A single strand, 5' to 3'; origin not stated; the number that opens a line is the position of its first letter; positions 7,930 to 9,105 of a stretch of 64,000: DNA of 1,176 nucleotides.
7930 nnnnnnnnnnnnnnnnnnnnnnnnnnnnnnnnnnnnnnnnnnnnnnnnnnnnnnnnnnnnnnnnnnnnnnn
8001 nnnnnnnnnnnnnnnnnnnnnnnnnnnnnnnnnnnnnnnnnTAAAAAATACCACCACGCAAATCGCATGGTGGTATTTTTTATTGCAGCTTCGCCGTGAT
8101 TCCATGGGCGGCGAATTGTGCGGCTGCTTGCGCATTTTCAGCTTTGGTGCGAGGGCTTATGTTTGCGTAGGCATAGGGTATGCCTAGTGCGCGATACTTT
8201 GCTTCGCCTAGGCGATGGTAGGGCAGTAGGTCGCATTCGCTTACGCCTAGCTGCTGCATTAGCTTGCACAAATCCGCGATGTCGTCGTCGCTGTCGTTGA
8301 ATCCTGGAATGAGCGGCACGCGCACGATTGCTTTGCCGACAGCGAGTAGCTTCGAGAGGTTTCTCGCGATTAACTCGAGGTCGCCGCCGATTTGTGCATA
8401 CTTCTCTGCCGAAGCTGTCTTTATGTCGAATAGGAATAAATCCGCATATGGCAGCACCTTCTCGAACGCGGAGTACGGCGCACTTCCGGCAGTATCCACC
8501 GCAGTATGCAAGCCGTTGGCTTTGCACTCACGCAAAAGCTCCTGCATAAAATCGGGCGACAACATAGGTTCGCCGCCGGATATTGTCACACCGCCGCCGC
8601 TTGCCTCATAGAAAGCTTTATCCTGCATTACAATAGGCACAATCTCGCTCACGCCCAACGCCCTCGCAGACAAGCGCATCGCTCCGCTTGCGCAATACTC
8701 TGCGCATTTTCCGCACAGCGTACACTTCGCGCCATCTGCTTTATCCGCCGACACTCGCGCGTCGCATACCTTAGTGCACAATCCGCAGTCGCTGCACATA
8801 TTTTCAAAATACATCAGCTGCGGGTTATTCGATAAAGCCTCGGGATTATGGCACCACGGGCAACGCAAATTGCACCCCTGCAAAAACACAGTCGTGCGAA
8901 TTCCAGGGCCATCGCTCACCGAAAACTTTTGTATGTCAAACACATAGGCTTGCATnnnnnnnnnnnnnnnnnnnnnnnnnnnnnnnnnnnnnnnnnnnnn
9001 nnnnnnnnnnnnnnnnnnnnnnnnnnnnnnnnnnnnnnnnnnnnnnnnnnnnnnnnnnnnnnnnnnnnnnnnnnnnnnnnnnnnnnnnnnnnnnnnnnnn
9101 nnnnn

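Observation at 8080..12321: Short Cys-x-Glu glycyl-radical enzyme with a three-cluster activase and a divergent polyol/alcohol dehydrogenase, lacking the usual microcompartment or aldehyde-dehydrogenase context.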

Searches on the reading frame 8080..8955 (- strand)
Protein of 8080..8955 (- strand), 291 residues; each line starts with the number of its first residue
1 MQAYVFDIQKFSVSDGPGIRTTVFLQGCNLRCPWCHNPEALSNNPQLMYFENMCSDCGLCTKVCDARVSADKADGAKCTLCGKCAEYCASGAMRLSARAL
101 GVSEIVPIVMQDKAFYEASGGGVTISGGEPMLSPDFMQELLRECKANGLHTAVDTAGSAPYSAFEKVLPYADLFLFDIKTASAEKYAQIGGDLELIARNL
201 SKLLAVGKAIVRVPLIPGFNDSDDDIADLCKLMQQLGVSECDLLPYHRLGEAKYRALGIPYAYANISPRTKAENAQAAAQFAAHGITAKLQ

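Call 3: search_protein_families(library=pfam, proteins=[window:8080-8955:-])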
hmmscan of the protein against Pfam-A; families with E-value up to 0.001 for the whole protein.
window:8080-8955:- (291 aa): 6 families
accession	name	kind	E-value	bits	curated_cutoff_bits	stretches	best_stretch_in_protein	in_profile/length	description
PF04055.27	Radical_SAM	-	1e-17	65.2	29.5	1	87-229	13-165/166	Radical SAM superfamily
PF13353.11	Fer4_12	-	2.6e-11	44.4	22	1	15-52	2-39/137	4Fe-4S single cluster domain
PF12837.12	Fer4_6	-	4.6e-05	23.6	25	0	74-92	5-23/24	4Fe-4S binding domain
PF00037.32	Fer4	-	0.00013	22.1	21.1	0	76-88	6-18/24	4Fe-4S binding domain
PF13237.11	Fer4_10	-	0.00065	20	25.5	0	72-89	3-21/53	4Fe-4S dicluster domain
PF12838.12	Fer4_7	-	0.00072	20.4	27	0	77-98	1-22/52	4Fe-4S dicluster domain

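Call 4: search_protein_families(library=ncbifam, proteins=[window:8080-8955:-])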
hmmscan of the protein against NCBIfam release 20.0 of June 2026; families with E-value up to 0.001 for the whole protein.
window:8080-8955:- (291 aa): 32 families (the best 25 are shown)
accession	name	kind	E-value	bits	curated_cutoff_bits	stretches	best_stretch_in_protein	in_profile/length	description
TIGR02494.1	PFLE_PFLC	subfamily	1e-100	336.8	174.35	1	5-280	1-288/293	glycyl-radical enzyme activating protein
NF043069.1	T4HPD_activ_SAM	equivalog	8e-90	301.2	425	1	3-289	2-296/299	trans-4-hydroxy-L-proline dehydratase activase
NF048010.1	SfplDhtActHpsHDes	equivalog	5.2e-79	265.2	430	1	3-267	6-284/298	(2S)-3-sulfopropanediol dehydratase activating enzyme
TIGR04395.1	cutC_activ_rSAM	equivalog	8.6e-77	258.4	360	1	2-264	4-280/309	choline TMA-lyase-activating enzyme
NF033719.1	ind_deCO2_activ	equivalog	6.2e-73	245.7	425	1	4-287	2-299/302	indoleacetate decarboxylase activase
NF033717.2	HPDL_rSAM_activ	equivalog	1.3e-70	238.2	420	1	2-287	3-302/311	4-hydroxyphenylacetate decarboxylase activase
NF048008.1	SfplDhtActHpfHKleb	equivalog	1.5e-68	231.4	500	1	5-270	2-282/308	(2S)-3-sulfopropanediol dehydratase activating enzyme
TIGR04003.1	rSAM_BssD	equivalog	9.1e-68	228.7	496.45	1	5-264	3-279/314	[benzylsuccinate synthase]-activating enzyme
NF007483.0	PRK10076.1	equivalog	8.8e-61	205.6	326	2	75-276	73-276/292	[formate-C-acetyltransferase]-activating enzyme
TIGR02493.1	PFLA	equivalog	1.5e-58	197.9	231.75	2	87-282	31-233/235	pyruvate formate-lyase-activating protein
TIGR04041.1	activase_YjjW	hypoth_equivalog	2.6e-45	155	250.2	1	3-251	2-243/276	YjjW family glycine radical enzyme activase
NF008356.0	PRK11145.1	equivalog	3.1e-41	141.3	375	2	97-277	48-233/246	pyruvate formate lyase 1-activating protein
TIGR02495.1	NrdG2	equivalog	1.1e-19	70.5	131.15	2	7-40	4-38/193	anaerobic ribonucleoside-triphosphate reductase activating protein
TIGR02491.1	NrdG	equivalog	9.3e-11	41.9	126.1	1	6-44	3-41/154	anaerobic ribonucleoside-triphosphate reductase activating protein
TIGR03963.1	rSAM_QueE_Clost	equivalog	3.2e-08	33.5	260.1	1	121-185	66-129/219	putative 7-carboxy-7-deazaguanine synthase QueE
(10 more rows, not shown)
